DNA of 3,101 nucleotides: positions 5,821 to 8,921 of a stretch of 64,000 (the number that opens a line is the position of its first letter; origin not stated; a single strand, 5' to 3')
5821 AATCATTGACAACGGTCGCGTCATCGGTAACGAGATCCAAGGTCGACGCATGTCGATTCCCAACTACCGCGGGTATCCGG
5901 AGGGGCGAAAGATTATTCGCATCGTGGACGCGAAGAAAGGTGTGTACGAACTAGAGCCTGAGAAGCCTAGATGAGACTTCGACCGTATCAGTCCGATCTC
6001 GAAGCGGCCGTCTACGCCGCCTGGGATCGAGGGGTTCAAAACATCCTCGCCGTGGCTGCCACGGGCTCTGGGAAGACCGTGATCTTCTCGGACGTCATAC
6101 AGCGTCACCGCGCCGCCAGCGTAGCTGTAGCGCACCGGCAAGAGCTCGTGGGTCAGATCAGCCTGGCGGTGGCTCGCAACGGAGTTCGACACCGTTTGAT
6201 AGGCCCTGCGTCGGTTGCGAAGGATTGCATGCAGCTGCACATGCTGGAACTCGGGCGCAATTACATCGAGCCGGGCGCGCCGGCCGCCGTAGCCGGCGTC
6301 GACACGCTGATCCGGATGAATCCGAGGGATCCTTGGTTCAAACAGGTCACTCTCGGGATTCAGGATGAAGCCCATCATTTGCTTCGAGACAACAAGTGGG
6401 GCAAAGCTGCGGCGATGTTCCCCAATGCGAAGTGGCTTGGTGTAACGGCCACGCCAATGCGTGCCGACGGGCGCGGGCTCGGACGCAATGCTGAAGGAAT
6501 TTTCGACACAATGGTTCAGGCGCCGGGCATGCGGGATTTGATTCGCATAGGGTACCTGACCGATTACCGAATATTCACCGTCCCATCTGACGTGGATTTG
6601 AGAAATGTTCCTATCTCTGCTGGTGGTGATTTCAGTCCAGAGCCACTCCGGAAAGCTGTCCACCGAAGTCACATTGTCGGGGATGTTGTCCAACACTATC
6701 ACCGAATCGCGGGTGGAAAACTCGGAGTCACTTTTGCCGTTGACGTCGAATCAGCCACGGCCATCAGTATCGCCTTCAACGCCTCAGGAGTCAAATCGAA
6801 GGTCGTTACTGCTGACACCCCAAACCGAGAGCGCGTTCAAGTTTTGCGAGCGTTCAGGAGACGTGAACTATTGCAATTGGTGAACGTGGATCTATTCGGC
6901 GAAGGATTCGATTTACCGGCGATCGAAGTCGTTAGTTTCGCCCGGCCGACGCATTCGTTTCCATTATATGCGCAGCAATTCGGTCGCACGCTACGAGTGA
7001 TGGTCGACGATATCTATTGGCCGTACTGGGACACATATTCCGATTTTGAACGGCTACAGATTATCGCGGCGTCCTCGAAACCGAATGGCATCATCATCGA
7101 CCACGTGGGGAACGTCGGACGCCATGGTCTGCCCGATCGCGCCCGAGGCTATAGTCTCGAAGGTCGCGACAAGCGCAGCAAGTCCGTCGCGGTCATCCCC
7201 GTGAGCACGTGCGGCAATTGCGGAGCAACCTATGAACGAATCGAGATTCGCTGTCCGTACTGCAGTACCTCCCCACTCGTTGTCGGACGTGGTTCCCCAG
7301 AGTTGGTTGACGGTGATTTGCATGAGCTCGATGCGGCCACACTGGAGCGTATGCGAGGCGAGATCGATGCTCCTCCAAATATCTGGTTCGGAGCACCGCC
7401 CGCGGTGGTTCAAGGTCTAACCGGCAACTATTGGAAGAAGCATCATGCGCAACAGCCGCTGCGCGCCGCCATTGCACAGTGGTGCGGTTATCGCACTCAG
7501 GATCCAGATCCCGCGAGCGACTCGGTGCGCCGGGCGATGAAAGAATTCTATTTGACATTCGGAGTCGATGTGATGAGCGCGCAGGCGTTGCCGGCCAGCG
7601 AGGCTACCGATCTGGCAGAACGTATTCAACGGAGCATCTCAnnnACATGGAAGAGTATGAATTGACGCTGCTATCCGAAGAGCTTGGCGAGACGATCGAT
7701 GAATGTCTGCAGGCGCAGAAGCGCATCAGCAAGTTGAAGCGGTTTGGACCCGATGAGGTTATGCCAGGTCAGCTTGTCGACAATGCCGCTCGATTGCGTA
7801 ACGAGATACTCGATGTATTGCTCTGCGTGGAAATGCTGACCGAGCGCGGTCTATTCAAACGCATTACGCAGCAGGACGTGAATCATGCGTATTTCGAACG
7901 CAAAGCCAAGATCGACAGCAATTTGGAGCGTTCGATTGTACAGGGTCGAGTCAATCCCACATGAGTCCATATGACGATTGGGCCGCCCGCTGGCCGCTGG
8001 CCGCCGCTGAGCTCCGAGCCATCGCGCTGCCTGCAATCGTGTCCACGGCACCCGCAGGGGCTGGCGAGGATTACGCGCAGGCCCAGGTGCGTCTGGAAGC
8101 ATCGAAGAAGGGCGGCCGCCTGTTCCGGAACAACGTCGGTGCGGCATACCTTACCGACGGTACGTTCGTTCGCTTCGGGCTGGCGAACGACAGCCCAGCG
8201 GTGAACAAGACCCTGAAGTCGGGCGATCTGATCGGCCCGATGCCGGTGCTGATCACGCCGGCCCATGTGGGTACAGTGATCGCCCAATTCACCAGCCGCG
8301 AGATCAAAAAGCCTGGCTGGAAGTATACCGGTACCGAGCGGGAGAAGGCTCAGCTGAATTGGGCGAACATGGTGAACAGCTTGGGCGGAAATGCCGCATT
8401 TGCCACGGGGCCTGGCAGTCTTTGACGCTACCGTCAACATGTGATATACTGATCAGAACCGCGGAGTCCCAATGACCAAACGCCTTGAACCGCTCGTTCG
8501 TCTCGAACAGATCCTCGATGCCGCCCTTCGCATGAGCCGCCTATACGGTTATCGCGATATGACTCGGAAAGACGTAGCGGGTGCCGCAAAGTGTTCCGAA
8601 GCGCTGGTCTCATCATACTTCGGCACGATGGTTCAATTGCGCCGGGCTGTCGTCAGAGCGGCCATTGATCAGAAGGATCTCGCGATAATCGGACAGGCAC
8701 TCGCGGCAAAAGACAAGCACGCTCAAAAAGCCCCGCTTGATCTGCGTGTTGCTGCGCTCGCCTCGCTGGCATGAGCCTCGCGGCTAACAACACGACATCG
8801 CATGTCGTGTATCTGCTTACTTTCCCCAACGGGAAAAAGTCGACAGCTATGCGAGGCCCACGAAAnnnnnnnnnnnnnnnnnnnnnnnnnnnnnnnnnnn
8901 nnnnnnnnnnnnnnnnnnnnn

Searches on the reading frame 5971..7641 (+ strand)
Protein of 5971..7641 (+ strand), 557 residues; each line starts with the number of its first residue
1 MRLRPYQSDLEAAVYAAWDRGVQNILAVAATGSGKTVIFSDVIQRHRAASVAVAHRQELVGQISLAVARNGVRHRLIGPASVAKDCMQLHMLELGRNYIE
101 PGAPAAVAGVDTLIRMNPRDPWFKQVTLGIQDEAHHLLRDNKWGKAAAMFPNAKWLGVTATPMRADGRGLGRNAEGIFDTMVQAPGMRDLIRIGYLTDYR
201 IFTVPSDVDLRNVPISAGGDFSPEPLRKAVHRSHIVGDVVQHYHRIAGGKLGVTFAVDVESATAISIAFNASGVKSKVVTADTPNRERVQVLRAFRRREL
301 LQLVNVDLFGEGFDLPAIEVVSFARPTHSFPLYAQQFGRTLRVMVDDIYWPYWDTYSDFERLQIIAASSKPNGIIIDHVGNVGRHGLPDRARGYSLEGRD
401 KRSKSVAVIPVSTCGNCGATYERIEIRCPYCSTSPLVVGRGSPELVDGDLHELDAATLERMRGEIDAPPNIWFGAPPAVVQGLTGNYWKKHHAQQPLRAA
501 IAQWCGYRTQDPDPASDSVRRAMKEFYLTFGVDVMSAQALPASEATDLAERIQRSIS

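Call 10: search_protein_families(library=phrogs, proteins=[window:5971-7641:+], max_evalue=0.001)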
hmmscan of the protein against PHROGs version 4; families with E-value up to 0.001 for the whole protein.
window:5971-7641:+ (557 aa): 4 families
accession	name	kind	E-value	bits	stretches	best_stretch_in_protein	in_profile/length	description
phrog_16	-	DNA, RNA and nucleotide metabolism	3.5e-74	251.6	1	1-469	271-674/986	DNA helicase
phrog_9690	-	DNA, RNA and nucleotide metabolism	1.2e-09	38.7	1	118-358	33-271/306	DNA helicase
phrog_16694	-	unknown function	1.2e-06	27.8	0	272-344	587-661/1010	-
phrog_27849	-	unknown function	0.00053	19.2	0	271-322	468-519/664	-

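Call 11: search_protein_families(library=pfam, proteins=[window:5971-7641:+], max_evalue=0.01)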
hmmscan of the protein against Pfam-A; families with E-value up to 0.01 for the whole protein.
window:5971-7641:+ (557 aa): 3 families
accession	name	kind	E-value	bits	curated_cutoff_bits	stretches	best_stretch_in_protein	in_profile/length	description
PF04851.21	ResIII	-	9.8e-16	58.5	22.5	1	1-163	2-163/164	Type III restriction enzyme, res subunit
PF00271.37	Helicase_C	-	1.2e-10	42.1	23.5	1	259-343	25-109/110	Helicase conserved C-terminal domain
PF00270.35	DEAD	-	9.7e-06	25.8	26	1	20-163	13-161/167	DEAD/DEAH box helicase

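Call 48: find_related_loci(query=window:5971-7641:+, collection=viral_contigs, flank=9000)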
Query window:5971-7641:+ (557 aa) in viral_contigs; peptide patterns used: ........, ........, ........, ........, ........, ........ (x = any residue, [..] = any of these).
20 stretches matched a pattern, but none encodes a relative of the query by tblastn (E <= 1e-3).

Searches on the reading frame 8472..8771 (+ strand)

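Call 25: search_protein_families(library=pfam, proteins=[window:8472-8771:+], max_evalue=0.01)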
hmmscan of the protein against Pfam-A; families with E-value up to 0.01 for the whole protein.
window:8472-8771:+ (100 aa): 1 family
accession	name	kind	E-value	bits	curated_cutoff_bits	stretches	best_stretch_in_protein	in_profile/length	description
PF00440.29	TetR_N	-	1.3e-06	28.5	24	1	14-60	1-47/47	Bacterial regulatory proteins, tetR family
